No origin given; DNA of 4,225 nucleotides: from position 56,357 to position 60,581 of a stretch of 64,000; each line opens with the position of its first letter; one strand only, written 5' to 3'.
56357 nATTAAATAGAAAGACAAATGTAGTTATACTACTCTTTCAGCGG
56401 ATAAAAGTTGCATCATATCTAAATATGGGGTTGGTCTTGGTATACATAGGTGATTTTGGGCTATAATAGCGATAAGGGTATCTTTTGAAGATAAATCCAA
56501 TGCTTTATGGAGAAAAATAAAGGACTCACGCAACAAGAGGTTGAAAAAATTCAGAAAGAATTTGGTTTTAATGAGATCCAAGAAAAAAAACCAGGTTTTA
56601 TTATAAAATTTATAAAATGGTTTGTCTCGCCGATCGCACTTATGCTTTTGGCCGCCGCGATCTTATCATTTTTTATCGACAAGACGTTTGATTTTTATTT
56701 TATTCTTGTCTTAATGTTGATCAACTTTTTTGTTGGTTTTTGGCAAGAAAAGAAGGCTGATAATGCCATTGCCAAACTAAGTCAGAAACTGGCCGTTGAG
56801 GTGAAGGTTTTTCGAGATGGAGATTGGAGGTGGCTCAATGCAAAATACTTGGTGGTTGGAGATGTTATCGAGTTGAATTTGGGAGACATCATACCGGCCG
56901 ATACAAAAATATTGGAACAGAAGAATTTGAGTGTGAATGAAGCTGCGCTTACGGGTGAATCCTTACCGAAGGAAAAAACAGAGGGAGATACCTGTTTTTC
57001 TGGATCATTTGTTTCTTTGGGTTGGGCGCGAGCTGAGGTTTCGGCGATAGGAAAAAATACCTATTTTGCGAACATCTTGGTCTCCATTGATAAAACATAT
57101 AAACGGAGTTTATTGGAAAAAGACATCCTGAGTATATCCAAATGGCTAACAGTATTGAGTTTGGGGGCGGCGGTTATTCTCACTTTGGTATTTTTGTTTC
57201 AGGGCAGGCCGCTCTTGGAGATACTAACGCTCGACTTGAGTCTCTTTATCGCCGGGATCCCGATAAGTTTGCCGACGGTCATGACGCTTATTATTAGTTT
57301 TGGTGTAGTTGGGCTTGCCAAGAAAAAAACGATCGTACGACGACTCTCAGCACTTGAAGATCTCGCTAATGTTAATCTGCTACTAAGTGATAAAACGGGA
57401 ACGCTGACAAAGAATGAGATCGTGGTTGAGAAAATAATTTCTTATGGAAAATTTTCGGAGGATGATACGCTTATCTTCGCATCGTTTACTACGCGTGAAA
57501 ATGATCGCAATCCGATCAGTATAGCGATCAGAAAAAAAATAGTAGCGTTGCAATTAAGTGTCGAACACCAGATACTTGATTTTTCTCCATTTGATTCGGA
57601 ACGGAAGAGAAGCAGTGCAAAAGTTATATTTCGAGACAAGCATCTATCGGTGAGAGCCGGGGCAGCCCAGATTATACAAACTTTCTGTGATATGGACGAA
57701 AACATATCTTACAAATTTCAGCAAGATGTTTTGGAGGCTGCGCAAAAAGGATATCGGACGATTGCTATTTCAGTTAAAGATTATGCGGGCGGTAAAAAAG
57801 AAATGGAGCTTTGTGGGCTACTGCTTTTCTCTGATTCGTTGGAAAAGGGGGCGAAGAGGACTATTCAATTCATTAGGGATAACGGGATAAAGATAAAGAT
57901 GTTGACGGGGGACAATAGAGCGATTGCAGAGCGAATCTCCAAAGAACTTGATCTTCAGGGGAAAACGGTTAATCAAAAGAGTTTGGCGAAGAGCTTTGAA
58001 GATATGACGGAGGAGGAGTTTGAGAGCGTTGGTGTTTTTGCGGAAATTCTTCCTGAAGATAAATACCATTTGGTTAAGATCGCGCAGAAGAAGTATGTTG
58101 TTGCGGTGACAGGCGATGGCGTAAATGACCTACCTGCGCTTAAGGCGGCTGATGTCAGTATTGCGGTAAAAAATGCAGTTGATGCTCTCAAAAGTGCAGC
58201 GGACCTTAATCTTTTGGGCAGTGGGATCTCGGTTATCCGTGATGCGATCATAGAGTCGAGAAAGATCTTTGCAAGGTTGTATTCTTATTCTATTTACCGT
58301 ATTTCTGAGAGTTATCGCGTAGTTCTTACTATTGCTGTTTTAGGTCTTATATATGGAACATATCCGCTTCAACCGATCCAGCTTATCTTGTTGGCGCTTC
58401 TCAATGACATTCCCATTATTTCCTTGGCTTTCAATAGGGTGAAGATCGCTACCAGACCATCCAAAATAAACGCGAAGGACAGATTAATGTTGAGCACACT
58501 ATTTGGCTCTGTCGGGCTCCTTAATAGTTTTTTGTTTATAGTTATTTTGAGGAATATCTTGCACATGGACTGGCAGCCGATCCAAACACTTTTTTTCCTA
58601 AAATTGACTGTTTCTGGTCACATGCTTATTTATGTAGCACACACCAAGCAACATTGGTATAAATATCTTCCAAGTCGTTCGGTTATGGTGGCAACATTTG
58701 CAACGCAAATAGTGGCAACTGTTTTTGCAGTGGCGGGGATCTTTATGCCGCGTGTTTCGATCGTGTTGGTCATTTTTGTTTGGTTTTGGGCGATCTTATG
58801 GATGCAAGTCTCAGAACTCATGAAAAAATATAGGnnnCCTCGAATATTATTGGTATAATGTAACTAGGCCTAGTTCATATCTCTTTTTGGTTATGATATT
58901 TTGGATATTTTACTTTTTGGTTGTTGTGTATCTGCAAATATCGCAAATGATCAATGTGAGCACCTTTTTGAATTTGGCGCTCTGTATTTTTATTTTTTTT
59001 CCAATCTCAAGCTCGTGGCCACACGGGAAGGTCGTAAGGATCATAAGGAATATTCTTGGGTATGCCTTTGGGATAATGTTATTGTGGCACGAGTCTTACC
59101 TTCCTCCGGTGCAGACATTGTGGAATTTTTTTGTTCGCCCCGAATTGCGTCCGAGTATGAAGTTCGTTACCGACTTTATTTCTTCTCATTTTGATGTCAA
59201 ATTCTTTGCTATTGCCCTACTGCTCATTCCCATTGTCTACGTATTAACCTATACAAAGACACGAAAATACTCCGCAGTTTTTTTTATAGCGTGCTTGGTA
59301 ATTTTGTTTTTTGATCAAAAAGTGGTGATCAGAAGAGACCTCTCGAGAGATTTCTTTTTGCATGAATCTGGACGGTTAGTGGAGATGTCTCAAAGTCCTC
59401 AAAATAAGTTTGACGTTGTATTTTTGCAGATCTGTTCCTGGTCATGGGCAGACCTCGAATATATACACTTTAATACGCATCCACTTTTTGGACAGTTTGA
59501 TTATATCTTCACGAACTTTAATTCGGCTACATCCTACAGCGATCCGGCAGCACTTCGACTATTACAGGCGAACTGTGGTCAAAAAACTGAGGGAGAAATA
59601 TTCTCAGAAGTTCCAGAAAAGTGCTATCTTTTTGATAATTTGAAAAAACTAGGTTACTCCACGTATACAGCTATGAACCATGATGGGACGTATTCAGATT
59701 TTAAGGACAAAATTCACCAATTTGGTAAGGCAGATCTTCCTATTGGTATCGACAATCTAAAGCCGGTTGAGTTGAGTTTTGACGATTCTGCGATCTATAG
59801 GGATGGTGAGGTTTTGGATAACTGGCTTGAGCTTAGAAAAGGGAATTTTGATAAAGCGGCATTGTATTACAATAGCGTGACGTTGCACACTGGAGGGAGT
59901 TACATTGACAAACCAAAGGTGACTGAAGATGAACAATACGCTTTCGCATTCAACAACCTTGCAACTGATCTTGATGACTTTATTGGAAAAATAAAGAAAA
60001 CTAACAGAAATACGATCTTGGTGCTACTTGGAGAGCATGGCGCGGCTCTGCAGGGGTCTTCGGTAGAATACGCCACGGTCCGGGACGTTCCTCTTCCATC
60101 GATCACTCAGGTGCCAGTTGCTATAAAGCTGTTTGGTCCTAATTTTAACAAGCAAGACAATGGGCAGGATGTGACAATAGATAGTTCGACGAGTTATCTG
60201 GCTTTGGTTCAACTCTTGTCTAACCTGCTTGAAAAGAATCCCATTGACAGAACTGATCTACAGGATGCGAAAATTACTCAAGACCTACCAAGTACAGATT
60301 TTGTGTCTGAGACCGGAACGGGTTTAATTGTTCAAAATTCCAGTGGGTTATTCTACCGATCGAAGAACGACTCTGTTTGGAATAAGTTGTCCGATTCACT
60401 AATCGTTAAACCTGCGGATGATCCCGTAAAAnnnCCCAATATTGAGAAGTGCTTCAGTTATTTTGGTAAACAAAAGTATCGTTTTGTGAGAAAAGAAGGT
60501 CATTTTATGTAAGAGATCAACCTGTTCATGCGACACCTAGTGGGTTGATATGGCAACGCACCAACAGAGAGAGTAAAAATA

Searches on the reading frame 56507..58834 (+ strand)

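Call 18: search_protein_families(library=pfam, proteins=[window:56507-58834:+], max_evalue=0.001)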
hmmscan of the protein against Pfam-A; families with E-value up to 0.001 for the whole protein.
window:56507-58834:+ (776 aa): 4 families
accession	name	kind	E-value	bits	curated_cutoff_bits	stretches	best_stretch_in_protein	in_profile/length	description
PF00122.25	E1-E2_ATPase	-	1.1e-42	146.1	28.1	1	96-273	4-181/181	E1-E2 ATPase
PF00702.32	Hydrolase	-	3.2e-19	70.5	26.4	1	290-549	2-191/191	haloacid dehalogenase-like hydrolase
PF00690.31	Cation_ATPase_N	-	4.6e-12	45.9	20.4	1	4-54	18-69/69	Cation transporter/ATPase, N-terminus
PF08282.18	Hydrolase_3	-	6.4e-07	29.8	20.9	1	532-566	206-240/255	haloacid dehalogenase-like hydrolase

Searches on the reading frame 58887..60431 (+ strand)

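Call 18: search_protein_families(library=pfam, proteins=[window:58887-60431:+], max_evalue=0.001)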
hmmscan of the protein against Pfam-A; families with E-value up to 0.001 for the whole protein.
window:58887-60431:+ (515 aa): 1 family
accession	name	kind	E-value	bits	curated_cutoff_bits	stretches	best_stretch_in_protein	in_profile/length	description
PF11658.13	CBP_BcsG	-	2.1e-122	409.7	24.8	2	153-497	169-515/516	Cellulose biosynthesis protein BcsG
